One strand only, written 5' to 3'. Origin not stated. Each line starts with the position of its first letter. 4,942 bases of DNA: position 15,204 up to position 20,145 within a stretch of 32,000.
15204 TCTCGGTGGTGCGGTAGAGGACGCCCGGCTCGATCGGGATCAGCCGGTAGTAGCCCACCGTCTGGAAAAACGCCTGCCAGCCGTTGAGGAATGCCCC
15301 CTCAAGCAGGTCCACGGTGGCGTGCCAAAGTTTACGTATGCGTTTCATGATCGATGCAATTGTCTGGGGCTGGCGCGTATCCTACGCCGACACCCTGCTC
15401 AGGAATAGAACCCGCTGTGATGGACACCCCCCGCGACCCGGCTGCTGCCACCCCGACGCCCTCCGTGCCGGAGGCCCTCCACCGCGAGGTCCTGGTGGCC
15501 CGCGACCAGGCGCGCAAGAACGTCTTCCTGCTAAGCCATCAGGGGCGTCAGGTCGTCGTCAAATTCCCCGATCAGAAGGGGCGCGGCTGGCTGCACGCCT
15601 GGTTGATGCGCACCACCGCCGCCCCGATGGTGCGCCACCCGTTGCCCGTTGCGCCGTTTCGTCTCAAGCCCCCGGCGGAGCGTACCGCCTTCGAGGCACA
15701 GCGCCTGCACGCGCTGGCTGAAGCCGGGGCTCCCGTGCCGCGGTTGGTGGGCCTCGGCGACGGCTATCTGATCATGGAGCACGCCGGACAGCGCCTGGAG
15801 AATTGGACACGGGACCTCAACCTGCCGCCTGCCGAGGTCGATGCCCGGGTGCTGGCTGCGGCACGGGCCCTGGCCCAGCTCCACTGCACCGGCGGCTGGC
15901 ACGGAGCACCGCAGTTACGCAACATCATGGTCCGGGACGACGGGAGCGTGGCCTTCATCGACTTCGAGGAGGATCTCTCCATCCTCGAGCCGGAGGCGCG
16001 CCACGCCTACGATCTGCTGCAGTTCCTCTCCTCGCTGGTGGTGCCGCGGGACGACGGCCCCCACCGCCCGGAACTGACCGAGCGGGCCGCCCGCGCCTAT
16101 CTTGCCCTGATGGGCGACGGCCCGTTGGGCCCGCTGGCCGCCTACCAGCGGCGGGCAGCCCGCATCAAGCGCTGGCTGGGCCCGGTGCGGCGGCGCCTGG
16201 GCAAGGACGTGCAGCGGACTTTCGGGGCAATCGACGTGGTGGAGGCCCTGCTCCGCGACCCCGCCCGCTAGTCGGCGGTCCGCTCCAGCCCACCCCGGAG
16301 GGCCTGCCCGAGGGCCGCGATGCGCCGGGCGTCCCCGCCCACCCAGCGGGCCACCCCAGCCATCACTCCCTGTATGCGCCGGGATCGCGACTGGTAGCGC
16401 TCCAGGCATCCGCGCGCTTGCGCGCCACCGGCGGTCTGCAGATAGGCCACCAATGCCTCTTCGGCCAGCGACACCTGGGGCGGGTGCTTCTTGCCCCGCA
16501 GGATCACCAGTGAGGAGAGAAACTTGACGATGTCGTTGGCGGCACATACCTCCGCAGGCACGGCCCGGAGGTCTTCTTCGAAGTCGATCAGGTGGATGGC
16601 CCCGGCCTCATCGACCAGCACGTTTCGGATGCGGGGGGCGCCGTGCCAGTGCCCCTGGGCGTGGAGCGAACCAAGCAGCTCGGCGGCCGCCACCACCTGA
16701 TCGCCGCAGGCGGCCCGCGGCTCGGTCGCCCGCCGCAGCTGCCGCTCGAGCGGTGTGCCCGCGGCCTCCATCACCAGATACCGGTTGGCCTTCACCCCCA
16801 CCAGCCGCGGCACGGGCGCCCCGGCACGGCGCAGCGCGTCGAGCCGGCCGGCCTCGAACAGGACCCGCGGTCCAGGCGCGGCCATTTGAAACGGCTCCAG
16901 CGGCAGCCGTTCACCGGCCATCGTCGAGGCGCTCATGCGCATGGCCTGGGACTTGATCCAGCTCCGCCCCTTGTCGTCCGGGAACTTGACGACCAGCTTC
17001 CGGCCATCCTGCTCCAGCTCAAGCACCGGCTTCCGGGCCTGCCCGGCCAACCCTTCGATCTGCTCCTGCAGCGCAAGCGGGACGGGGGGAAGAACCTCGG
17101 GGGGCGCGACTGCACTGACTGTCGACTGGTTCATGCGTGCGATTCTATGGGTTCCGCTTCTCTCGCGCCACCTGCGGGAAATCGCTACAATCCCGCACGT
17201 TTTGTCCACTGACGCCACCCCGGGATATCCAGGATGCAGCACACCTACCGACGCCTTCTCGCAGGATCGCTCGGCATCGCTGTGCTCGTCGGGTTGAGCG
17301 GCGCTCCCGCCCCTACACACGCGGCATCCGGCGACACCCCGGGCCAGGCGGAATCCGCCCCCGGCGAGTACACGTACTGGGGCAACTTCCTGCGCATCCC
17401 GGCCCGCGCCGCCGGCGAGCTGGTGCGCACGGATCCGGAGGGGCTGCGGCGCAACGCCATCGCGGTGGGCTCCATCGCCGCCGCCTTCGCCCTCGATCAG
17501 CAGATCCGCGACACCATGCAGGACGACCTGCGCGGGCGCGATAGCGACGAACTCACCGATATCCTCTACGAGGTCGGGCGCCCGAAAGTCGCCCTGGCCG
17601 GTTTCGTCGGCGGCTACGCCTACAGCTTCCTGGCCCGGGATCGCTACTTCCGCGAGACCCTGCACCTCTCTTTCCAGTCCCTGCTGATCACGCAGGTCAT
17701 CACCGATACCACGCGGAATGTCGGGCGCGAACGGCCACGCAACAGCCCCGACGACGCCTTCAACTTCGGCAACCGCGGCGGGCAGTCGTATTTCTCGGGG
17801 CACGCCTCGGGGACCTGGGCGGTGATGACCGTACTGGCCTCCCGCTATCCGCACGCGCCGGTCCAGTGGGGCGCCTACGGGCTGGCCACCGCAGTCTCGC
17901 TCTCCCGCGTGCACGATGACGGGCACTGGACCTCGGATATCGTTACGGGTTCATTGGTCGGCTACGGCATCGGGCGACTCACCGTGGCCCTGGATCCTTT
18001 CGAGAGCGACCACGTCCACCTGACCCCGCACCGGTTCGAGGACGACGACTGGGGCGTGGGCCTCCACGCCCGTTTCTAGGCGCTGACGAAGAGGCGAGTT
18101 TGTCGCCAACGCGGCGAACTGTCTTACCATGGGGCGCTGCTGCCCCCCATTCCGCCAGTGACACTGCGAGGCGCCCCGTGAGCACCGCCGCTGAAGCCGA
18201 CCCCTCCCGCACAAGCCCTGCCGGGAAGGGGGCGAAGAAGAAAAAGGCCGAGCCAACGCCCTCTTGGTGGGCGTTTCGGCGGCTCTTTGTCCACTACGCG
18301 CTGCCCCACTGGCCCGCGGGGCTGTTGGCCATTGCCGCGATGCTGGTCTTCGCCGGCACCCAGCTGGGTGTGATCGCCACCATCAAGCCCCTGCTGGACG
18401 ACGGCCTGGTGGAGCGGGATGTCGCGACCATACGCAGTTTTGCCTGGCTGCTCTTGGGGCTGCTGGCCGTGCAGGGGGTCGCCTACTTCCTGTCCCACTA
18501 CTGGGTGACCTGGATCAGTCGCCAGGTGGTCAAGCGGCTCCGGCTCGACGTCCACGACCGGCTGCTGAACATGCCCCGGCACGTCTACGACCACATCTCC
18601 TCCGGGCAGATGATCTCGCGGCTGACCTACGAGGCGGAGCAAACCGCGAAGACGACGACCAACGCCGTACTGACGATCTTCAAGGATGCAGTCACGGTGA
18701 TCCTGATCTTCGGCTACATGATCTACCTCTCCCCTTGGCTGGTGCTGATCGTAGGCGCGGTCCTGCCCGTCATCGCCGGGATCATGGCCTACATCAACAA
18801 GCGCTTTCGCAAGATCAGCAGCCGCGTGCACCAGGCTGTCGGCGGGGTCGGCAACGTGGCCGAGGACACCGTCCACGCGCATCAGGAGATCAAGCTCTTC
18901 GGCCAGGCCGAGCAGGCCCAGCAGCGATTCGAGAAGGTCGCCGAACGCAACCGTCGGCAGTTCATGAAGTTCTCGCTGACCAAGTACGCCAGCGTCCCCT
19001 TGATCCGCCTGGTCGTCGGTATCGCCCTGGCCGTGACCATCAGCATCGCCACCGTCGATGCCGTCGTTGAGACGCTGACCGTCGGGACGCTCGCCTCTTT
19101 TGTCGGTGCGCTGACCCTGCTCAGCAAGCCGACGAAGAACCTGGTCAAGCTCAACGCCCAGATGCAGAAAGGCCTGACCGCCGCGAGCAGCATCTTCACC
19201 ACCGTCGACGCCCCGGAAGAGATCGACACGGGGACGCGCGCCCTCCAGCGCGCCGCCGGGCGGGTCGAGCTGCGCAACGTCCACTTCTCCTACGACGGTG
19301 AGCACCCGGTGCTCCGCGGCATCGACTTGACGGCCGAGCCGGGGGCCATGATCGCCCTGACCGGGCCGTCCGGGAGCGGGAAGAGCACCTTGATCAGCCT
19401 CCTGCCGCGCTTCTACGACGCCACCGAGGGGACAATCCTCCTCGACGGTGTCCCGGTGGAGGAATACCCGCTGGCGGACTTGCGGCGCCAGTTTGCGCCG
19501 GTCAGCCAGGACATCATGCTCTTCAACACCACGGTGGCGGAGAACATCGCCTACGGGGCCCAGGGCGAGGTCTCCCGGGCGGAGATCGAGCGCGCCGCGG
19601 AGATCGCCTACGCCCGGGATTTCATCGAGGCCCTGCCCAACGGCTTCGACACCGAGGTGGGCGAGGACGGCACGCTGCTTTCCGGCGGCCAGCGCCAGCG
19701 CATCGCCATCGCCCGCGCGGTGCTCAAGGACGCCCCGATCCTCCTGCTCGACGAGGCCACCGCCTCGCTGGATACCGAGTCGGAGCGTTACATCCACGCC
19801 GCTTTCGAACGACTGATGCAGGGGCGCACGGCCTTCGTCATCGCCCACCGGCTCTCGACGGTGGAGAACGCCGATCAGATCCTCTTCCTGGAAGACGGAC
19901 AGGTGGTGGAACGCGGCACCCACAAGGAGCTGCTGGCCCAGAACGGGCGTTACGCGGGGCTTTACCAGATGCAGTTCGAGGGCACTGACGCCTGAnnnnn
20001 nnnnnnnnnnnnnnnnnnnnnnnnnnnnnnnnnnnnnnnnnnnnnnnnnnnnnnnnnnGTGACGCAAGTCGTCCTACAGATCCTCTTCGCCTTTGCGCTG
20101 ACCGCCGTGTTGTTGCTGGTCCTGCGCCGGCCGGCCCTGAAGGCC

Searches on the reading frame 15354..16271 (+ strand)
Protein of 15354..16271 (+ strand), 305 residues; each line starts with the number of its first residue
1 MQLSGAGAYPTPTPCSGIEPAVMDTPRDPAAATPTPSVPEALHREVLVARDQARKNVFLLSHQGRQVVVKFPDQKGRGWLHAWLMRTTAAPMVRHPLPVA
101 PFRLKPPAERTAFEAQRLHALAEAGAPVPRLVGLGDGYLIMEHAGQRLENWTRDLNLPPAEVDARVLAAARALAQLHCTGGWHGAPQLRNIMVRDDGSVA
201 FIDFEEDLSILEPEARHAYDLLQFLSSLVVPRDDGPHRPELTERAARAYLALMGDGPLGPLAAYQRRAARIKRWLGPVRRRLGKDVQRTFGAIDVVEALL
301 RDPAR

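Call 5: search_protein_families(library=pfam, proteins=[window:15354-16271:+], max_evalue=0.01)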
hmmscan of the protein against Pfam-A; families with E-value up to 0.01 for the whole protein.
window:15354-16271:+ (305 aa): 2 families
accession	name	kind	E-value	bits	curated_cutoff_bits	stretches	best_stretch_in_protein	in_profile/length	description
PF06293.20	Kdo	-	3.5e-05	23.8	21.3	1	108-243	55-197/207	Lipopolysaccharide kinase (Kdo/WaaP) family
PF01163.29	RIO1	-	0.0005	20.2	22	1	114-217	58-161/187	RIO domain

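Call 6: search_protein_families(library=ncbifam, proteins=[window:15354-16271:+], max_evalue=0.01)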
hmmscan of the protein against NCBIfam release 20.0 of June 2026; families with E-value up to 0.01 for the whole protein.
window:15354-16271:+ (305 aa): 7 families
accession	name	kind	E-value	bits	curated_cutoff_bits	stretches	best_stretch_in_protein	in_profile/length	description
TIGR03724.2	arch_bud32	equivalog_domain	8.1e-09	35.2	125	1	108-234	37-157/193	KEOPS complex kinase/ATPase Bud32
NF011463.0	PRK14879.1-4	equivalog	1.3e-06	28.1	188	1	108-205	62-158/237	Kae1-associated kinase Bud32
NF008910.0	PRK12274.1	equivalog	2.4e-05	24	372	1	83-206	20-139/219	serine/threonine protein kinase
NF038151.1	lanthi_synth_III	equivalog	0.00015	20.3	575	1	170-206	346-382/833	class III lanthionine synthetase LanKC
NF007174.0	PRK09605.1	equivalog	0.00029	19.4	447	1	108-230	380-495/535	bifunctional N(6)-L-threonylcarbamoyladenine synthase/serine/threonine protein kinase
NF038150.1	lanthi_synth_IV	equivalog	0.0046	15.3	650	0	114-205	242-343/851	class IV lanthionine synthetase LanL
NF002475.0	PRK01723.1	equivalog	0.0055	15.7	142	0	168-205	151-188/241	3-deoxy-D-manno-octulosonic acid kinase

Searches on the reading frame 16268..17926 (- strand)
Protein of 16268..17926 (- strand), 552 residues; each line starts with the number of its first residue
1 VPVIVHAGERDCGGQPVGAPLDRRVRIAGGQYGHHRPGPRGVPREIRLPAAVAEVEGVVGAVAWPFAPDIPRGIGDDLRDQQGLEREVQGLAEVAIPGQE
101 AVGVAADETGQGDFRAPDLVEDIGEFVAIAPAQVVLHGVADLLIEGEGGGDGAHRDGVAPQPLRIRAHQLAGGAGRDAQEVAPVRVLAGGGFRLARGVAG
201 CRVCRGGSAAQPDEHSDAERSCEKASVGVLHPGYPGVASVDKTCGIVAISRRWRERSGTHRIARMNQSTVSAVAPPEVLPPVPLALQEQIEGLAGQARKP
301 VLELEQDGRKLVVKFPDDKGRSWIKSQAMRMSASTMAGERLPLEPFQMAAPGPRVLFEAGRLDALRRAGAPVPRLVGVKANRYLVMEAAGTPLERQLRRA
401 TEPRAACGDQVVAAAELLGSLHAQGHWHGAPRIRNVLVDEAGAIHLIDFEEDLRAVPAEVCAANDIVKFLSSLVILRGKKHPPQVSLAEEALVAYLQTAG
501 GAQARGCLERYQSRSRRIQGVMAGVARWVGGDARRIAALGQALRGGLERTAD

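Call 5: search_protein_families(library=pfam, proteins=[window:16268-17926:-], max_evalue=0.01)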
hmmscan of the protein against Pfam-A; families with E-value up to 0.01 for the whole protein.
window:16268-17926:- (552 aa): 1 family
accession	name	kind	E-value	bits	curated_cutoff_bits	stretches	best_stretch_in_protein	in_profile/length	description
PF06293.20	Kdo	-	0.0017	18.3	21.3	1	348-453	51-170/207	Lipopolysaccharide kinase (Kdo/WaaP) family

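Call 6: search_protein_families(library=ncbifam, proteins=[window:16268-17926:-], max_evalue=0.01)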
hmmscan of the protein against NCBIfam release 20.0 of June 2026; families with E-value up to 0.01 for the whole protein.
window:16268-17926:- (552 aa): 4 families
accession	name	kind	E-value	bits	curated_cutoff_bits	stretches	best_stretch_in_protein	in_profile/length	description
TIGR03724.2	arch_bud32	equivalog_domain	4e-08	33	125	1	354-450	39-129/193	KEOPS complex kinase/ATPase Bud32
NF002475.0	PRK01723.1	equivalog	1.3e-05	24.3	142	1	354-467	87-205/241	3-deoxy-D-manno-octulosonic acid kinase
NF011463.0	PRK14879.1-4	equivalog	5.1e-05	22.8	188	1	354-449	64-157/237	Kae1-associated kinase Bud32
NF007174.0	PRK09605.1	equivalog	0.0015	17.1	447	1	355-474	383-494/535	bifunctional N(6)-L-threonylcarbamoyladenine synthase/serine/threonine protein kinase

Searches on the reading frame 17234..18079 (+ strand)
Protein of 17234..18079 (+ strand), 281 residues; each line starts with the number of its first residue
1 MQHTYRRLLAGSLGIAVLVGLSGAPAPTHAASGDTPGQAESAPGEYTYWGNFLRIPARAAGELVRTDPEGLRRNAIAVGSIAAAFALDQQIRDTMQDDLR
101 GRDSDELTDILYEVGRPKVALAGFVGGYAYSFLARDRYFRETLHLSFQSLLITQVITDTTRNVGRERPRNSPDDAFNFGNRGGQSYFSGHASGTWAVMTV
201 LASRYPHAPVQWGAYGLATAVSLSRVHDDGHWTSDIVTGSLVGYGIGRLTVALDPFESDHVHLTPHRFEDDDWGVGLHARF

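Call 14: search_protein_families(library=pfam, proteins=[window:17234-18079:+], max_evalue=0.001)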
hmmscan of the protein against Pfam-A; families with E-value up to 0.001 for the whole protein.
window:17234-18079:+ (281 aa): 1 family
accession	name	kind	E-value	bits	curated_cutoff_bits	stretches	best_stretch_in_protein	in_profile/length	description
PF01569.27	PAP2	-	3e-14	53.3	27.2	1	160-253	20-124/130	PAP2 superfamily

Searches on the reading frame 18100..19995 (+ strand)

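Call 14: search_protein_families(library=pfam, proteins=[window:18100-19995:+], max_evalue=0.001)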
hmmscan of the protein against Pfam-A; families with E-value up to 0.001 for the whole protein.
window:18100-19995:+ (631 aa): 6 families
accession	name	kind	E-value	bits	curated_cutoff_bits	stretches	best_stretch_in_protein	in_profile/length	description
PF00664.28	ABC_membrane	-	5.4e-40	138.2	28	1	87-342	14-271/274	ABC transporter transmembrane region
PF00005.33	ABC_tran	-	1.4e-31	110.4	25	1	405-555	1-137/137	ABC transporter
PF02463.25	SMC_N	-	8.7e-08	32.3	40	1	526-595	136-209/220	RecF/RecN/SMC N terminal domain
PF13401.12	AAA_22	-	0.00015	22.5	27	0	416-561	6-100/130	AAA domain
PF13555.12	AAA_29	-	0.00043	20.4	27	0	415-432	23-39/61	P-loop containing region of AAA domain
PF13191.12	AAA_16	-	0.00046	21.2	32.6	0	416-519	25-104/167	AAA ATPase domain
